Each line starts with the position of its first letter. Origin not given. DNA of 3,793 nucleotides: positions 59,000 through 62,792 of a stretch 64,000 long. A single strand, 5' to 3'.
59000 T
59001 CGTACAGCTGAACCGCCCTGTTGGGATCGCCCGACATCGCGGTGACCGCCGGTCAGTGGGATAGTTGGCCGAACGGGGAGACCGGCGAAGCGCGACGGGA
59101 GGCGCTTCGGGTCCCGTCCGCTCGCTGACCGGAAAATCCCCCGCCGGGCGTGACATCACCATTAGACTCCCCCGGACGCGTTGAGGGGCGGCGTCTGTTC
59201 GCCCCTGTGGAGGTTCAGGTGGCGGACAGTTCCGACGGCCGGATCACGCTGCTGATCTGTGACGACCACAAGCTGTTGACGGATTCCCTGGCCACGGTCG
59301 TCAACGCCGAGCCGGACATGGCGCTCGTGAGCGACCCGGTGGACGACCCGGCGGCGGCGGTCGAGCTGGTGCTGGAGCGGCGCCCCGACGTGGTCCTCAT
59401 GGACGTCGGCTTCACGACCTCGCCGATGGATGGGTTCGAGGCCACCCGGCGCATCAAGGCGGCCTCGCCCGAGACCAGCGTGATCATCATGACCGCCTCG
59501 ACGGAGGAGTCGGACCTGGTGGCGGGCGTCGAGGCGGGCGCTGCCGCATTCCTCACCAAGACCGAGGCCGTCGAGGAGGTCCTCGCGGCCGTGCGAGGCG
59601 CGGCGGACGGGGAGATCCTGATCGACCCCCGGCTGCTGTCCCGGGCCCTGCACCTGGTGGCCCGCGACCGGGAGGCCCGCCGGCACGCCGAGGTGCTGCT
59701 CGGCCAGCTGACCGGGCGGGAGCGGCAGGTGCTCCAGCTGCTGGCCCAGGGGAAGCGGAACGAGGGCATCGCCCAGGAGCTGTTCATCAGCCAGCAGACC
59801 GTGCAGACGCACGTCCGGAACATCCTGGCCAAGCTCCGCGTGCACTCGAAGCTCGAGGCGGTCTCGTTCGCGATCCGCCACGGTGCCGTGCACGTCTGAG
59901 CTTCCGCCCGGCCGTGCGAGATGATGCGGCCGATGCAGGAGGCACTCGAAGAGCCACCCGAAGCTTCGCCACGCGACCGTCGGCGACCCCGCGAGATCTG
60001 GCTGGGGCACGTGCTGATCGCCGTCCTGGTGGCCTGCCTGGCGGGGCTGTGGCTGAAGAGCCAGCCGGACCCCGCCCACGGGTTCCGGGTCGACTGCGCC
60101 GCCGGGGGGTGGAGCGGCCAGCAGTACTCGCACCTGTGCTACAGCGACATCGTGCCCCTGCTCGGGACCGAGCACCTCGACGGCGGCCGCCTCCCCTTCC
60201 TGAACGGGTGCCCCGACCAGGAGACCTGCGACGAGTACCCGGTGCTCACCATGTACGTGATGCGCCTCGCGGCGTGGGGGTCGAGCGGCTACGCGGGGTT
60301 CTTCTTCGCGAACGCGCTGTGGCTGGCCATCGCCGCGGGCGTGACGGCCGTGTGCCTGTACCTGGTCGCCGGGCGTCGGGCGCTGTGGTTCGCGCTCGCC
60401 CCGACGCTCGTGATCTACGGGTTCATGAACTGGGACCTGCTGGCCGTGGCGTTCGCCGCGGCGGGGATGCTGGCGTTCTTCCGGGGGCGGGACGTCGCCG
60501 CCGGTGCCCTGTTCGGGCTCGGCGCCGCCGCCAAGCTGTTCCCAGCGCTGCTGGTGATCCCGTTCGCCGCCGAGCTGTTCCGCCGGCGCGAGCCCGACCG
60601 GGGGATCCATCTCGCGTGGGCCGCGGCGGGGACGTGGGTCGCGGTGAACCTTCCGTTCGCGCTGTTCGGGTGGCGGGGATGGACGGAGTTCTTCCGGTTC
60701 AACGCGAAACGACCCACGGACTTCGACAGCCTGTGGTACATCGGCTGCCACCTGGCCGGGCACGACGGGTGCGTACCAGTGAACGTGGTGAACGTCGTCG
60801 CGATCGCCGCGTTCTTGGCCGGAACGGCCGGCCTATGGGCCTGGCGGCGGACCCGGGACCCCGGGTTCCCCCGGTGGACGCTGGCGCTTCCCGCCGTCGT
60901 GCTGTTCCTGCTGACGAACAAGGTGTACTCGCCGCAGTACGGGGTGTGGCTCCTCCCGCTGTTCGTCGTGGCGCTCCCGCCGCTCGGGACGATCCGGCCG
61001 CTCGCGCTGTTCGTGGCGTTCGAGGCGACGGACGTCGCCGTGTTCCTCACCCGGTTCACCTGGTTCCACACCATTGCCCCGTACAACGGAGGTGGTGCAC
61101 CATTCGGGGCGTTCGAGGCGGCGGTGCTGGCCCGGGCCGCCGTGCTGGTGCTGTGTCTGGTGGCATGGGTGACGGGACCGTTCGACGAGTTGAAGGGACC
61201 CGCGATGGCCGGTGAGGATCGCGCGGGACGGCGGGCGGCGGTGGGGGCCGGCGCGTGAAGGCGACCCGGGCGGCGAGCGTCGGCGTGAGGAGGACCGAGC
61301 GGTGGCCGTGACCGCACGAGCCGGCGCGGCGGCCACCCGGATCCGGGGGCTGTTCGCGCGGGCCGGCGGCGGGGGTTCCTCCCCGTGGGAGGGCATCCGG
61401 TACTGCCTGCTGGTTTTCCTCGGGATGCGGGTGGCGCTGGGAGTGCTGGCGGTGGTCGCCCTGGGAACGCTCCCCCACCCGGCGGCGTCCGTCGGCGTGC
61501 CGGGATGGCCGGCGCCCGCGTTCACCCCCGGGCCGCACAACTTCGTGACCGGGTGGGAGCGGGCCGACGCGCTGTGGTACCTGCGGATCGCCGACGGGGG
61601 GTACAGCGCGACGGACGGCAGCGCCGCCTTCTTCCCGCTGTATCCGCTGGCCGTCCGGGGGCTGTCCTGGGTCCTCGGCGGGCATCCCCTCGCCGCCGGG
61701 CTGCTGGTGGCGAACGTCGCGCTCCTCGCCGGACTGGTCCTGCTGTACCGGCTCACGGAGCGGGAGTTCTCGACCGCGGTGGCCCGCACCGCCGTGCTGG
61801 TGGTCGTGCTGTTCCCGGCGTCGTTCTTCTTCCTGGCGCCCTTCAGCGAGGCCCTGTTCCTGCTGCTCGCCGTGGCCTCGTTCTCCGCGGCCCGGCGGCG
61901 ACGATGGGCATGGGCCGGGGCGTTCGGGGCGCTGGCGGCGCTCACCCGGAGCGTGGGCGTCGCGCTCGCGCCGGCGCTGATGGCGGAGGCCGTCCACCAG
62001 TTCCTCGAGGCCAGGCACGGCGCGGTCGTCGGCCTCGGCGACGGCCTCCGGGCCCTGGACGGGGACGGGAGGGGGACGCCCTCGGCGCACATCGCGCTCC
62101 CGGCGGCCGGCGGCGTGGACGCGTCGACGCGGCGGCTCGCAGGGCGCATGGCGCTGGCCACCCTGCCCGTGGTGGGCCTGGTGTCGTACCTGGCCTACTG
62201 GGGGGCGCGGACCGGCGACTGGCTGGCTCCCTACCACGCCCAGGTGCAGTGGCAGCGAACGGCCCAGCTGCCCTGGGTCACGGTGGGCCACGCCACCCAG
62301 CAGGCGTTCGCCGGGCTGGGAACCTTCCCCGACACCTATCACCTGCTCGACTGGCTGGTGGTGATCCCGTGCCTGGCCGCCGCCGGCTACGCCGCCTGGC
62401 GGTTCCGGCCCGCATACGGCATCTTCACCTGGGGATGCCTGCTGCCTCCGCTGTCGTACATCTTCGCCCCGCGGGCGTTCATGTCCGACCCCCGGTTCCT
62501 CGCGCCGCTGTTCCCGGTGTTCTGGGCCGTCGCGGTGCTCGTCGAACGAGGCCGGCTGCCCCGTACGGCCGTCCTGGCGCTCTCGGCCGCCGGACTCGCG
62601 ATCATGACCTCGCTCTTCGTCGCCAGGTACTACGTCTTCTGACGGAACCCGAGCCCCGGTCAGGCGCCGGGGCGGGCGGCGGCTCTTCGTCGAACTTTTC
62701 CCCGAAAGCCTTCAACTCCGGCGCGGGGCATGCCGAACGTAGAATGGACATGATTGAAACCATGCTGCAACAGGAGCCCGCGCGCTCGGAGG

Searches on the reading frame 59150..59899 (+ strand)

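Call 53: search_protein_families(library=pfam, proteins=[window:59150-59899:+], max_evalue=0.00001)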
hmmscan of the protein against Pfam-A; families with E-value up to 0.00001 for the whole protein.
window:59150-59899:+ (249 aa): 2 families
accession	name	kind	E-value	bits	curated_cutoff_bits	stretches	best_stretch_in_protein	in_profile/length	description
PF00196.25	GerE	-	5.4e-22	77.6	23.5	1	186-241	2-57/57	Bacterial regulatory proteins, luxR family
PF00072.30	Response_reg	-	3e-21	76.1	30.2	1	35-149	2-111/111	Response regulator receiver domain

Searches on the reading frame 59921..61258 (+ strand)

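Call 53: search_protein_families(library=pfam, proteins=[window:59921-61258:+], max_evalue=0.00001)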
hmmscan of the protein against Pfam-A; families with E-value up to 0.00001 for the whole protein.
window:59921-61258:+ (445 aa): 1 family
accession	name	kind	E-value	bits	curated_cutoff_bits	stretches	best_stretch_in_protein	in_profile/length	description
PF09594.16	GT87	-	1.1e-13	51.9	25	1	106-329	3-232/237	Glycosyltransferase family 87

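Call 92: search_protein_families(library=ncbifam, proteins=[window:59921-61255:+], max_evalue=0.01)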
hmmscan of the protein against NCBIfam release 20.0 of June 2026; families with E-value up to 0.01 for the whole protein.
window:59921-61255:+ (445 aa): 0 families

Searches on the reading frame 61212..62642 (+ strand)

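Call 53: search_protein_families(library=pfam, proteins=[window:61212-62642:+], max_evalue=0.00001)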
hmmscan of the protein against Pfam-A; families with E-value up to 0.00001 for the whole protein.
window:61212-62642:+ (476 aa): 1 family
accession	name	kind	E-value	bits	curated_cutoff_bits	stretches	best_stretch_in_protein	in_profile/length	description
PF04188.19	Mannosyl_trans2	-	1.2e-07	31.9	22.4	1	118-266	61-219/443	Mannosyltransferase (PIG-V)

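Call 92: search_protein_families(library=ncbifam, proteins=[window:61212-62639:+], max_evalue=0.01)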
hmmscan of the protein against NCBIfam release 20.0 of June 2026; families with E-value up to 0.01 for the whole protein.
window:61212-62639:+ (476 aa): 1 family
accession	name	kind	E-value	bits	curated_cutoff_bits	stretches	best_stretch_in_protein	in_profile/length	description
NF046093.1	AZOBR_p60025_fam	subfamily_domain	1.4e-06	27.7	150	1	143-262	96-213/232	AZOBR_p60025 family cell surface glycopolymer formation protein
